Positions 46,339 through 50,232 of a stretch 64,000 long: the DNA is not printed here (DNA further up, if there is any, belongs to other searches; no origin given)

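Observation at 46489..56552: Three-gene methylase / HEPN-ATPase / helicase-nuclease defence operon with no classical restriction enzyme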

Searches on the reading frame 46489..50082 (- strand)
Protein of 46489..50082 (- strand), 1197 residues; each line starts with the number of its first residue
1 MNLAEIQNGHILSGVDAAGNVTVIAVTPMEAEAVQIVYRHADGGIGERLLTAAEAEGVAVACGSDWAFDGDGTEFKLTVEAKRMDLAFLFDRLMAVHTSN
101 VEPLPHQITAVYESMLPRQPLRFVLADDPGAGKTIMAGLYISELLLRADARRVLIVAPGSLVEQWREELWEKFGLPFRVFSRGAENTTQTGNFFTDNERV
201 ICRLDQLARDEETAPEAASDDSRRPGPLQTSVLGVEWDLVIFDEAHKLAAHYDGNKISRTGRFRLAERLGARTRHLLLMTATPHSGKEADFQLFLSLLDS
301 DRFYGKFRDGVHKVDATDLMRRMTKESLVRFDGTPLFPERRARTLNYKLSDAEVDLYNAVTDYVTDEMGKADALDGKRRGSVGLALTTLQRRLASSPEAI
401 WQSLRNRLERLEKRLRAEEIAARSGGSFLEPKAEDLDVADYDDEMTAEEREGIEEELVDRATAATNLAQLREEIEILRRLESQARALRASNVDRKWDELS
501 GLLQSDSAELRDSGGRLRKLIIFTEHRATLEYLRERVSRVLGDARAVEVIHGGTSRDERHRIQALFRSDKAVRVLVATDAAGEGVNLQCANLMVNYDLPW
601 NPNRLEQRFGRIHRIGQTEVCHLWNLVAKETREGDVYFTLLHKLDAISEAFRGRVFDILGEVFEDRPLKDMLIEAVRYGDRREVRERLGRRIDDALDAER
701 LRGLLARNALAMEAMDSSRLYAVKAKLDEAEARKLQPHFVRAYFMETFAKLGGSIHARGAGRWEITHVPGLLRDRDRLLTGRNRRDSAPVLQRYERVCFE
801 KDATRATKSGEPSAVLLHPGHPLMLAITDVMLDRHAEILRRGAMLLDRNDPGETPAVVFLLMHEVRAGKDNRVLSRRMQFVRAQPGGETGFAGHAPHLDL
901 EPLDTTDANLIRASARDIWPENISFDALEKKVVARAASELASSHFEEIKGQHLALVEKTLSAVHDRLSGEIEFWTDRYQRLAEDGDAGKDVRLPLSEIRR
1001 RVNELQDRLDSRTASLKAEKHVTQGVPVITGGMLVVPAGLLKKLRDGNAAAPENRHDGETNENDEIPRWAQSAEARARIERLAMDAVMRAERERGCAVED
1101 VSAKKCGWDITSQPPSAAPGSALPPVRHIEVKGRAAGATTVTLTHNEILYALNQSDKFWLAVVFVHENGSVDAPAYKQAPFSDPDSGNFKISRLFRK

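Call 6: search_protein_families(library=pfam, proteins=[window:46489-50082:-], max_evalue=0.01)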
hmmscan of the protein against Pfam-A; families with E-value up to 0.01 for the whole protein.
window:46489-50082:- (1197 aa): 6 families
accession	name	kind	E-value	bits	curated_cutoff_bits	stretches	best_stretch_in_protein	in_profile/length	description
PF00271.37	Helicase_C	-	1.1e-24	87.2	23.5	1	518-616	16-110/110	Helicase conserved C-terminal domain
PF13020.12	NOV_C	-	7.9e-21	74.4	22.1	1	1079-1167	1-83/91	Protein NO VEIN, C-terminal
PF04851.21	ResIII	-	4.7e-12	46.6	22.5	1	101-284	2-163/164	Type III restriction enzyme, res subunit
PF00176.29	SNF2-rel_dom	-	4.8e-12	46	24.9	1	123-359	20-251/290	SNF2-related domain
PF00270.35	DEAD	-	2.5e-06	27.8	26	1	123-284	17-161/167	DEAD/DEAH box helicase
PF16203.11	ERCC3_RAD25_C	-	0.00017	21.4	27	1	548-633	83-174/248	ERCC3/RAD25/XPB C-terminal helicase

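Call 7: search_protein_families(library=padloc, proteins=[window:46489-50082:-], max_evalue=0.001)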
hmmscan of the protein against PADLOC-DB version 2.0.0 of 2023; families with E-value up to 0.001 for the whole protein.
window:46489-50082:- (1197 aa): 54 families (the best 25 are shown)
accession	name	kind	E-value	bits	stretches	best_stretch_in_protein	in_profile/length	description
PDLC00659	HmaA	-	0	1691.4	1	1-1187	2-1154/1176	SNF2 helicase / DEAD-box helicase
PDLC02620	DrmD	-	6.2e-115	383.3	1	90-716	87-680/1060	DrmD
PDLC02621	DrmD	-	1.8e-103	345.6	1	121-1018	139-1015/1040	DrmD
PDLC02500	BrxHI|BrxHII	-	1.1e-93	313.4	1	75-745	63-694/933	BrxHI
PDLC02504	BrxHI|BrxHII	-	3.9e-81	271.3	1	75-765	82-728/971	BrxHII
PDLC02572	DrmA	-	1.8e-68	229.5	1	122-629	137-636/1043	DrmA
PDLC02632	DrmD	-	3.9e-67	225.2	1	123-631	143-641/662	DrmD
PDLC02623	DrmD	-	6.6e-62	207.5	2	340-826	401-828/1040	DrmD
PDLC02633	DrmD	-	4.2e-59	198.3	1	115-628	139-649/839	DrmD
PDLC02624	DrmD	-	2.9e-53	179.4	1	141-621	2-471/652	DrmD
PDLC02619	DrmD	-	1e-51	174.1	1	94-644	24-563/872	DrmD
PDLC02634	DrmD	-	1.4e-47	160.1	1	101-651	90-619/900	DrmD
PDLC02840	DpdE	-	8e-40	135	3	459-634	509-673/1091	DpdE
PDLC02843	DpdE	-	4.9e-39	132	3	95-174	151-229/1091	DpdE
PDLC02193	PLD_Helicase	-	1.1e-36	124.4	2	467-651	645-834/905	-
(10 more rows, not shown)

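Call 8: search_protein_families(library=ncbifam, proteins=[window:46489-50082:-], max_evalue=0.001)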
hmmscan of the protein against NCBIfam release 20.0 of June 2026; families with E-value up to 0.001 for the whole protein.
window:46489-50082:- (1197 aa): 28 families (the best 25 are shown)
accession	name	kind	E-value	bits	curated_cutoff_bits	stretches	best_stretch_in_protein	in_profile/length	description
NF038317.1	DISARM_DrmD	equivalog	6.4e-114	382.3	610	1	99-1019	104-1000/1021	DISARM system SNF2-like helicase DrmD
NF041062.1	DpdE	equivalog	5.4e-55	186.9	500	2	94-303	145-317/1048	protein DpdE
NF042964.1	phospholipD_antiphage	equivalog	5.5e-52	177.2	1100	2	376-663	589-837/895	phospholipase D-like domain-containing anti-phage protein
NF038318.1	DISARM_DrmD_b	equivalog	2.9e-51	174.6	950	1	94-644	21-560/868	DISARM system SNF2-like helicase DrmD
NF003426.0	PRK04914.1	equivalog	6.7e-50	170.2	576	2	74-304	125-337/959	RNA polymerase-associated protein RapA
NF053675.1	pilus_reg_Snf2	equivalog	1.3e-19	69.9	1100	2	458-635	818-992/1029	pilus expression-regulating Snf2 family helicase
NF058637.1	helic_SCO1167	equivalog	1.8e-17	62.7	1200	1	544-662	803-920/932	SCO1167/SCO6262 family helicase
NF041790.1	anti-phage_ZorD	equivalog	9e-15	53.7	1500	1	511-622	918-1031/1035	type I Zorya anti-phage system protein ZorD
NF010337.0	PRK13766.1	equivalog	8.3e-10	37.4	610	1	517-643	366-493/781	Hef nuclease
NF053631.1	RNA_helic_CshA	equivalog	1.7e-09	37.1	646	1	546-620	263-336/434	degradosome RNA helicase CshA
NF053711.1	RNA_heli_RhlE1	exception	2.9e-09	36.2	750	1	516-618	243-341/434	RNA helicase RhlE1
NF002340.1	PRK01297.1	equivalog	3.3e-09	36.1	564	1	517-620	249-348/372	ATP-dependent RNA helicase RhlB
NF008744.0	PRK11776.1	equivalog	3.5e-09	35.7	524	1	522-620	247-341/460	ATP-dependent RNA helicase DbpA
NF007882.0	PRK10590.1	equivalog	5.9e-09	35.4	743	1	516-618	244-342/456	ATP-dependent RNA helicase RhlE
NF053636.1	DDHlcsCsdAPsy1082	equivalog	6.7e-08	31.5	890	1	519-621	245-343/512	DEAD/DEAH box helicase CsdA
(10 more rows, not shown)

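Call 27: find_encoding_contigs(protein=window:46489-50082:-, flank=10000, max_places=6)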
Protein window:46489-50082:- (1197 aa): no gene with exactly this product is on record in the collection.

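Call 55: search_solved_structures(query=window:46489-50082:-, max_evalue=0.0001)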
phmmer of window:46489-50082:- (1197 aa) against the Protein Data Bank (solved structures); distinct sequences matched with E-value up to 0.0001: 134 (the best 60 are shown).
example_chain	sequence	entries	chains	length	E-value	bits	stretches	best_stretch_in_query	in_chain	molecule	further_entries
8so8_A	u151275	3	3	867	3.7e-33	117.8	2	102-305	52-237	RNA polymerase-associated protein RapA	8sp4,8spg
6bog_A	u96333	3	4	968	5.5e-33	117.3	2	102-305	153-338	RNA polymerase-associated protein RapA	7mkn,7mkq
7m8e_F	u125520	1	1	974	5.6e-33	117.2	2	102-305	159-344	RNA polymerase-associated protein RapA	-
4s20_K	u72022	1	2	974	5.9e-33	117.2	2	102-305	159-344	RNA polymerase-associated protein RapA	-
8t0l_F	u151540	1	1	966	4.1e-32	114.4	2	102-305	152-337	RNA polymerase-associated protein RapA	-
1z63_A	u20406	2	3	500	2.8e-13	52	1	519-636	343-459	Helicase of the snf2/rad54 family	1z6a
6iy2_O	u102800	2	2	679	4.4e-12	48.1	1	550-715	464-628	Transcription regulatory protein SNF2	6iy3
5x0x_O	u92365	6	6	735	6e-12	47.6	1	550-715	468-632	Transcription regulatory protein SNF2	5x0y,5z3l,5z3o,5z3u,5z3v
7egm_A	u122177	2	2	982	1.3e-11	46.4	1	550-715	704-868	Transcription regulatory protein SNF2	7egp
6ryr_W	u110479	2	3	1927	1.7e-11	46.1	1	508-632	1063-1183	Chromodomain-helicase-DNA-binding protein 4,Chromodomain-helicase-DNA-binding protein 4,Ch | Chromodomain-helicase-DNA-binding protein 4,CHD4,Chromodomain-helic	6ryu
7xyf_K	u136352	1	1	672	2.5e-11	45.6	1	550-635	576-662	ATP-dependent helicase fft3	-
7xyg_K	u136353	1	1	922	3.5e-11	45.1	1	550-637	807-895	ATP-dependent helicase fft3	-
6fhs_G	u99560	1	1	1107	5.1e-11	44.5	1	550-643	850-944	Ino80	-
8oo7_G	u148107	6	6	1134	5.4e-11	44.4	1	550-643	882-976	Chromatin-remodeling ATPase Ino80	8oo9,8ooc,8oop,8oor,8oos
6uxv_A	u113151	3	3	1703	5.4e-11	44.4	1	550-715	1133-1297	Transcription regulatory protein SNF2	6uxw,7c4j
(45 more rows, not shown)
